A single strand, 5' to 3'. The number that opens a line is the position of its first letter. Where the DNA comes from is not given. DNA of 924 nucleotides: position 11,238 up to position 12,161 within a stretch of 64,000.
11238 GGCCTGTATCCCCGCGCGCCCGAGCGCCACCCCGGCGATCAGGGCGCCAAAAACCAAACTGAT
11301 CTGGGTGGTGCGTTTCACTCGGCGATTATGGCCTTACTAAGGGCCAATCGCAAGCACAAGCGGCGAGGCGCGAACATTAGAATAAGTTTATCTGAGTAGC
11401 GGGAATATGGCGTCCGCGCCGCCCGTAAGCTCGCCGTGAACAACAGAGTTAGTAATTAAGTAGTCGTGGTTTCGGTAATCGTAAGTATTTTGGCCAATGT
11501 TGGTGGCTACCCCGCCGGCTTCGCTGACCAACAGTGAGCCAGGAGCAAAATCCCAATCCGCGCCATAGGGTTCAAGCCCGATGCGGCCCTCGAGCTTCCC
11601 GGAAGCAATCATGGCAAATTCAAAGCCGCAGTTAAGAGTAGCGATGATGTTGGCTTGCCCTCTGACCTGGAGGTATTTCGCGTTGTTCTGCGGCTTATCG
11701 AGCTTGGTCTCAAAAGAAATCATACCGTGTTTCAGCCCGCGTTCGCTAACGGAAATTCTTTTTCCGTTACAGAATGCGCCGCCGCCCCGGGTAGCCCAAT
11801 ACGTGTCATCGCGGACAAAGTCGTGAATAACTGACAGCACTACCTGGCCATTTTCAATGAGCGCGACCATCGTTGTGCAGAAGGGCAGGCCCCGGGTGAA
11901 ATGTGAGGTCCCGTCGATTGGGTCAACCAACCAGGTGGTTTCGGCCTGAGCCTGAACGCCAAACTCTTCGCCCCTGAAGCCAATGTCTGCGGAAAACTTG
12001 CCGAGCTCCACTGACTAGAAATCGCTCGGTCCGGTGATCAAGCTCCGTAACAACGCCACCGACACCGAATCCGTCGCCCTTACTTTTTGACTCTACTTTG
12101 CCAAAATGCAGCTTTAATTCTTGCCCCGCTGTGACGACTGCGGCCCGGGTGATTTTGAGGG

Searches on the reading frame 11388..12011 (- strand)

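Call 63: search_protein_families(library=pfam, proteins=[window:11388-12011:-], max_evalue=0.001)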
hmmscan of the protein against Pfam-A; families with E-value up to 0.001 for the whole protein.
window:11388-12011:- (207 aa): 1 family
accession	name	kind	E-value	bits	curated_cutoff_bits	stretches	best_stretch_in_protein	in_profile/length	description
PF00459.30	Inositol_P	-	5.3e-40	138.1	27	1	12-193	66-260/271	Inositol monophosphatase family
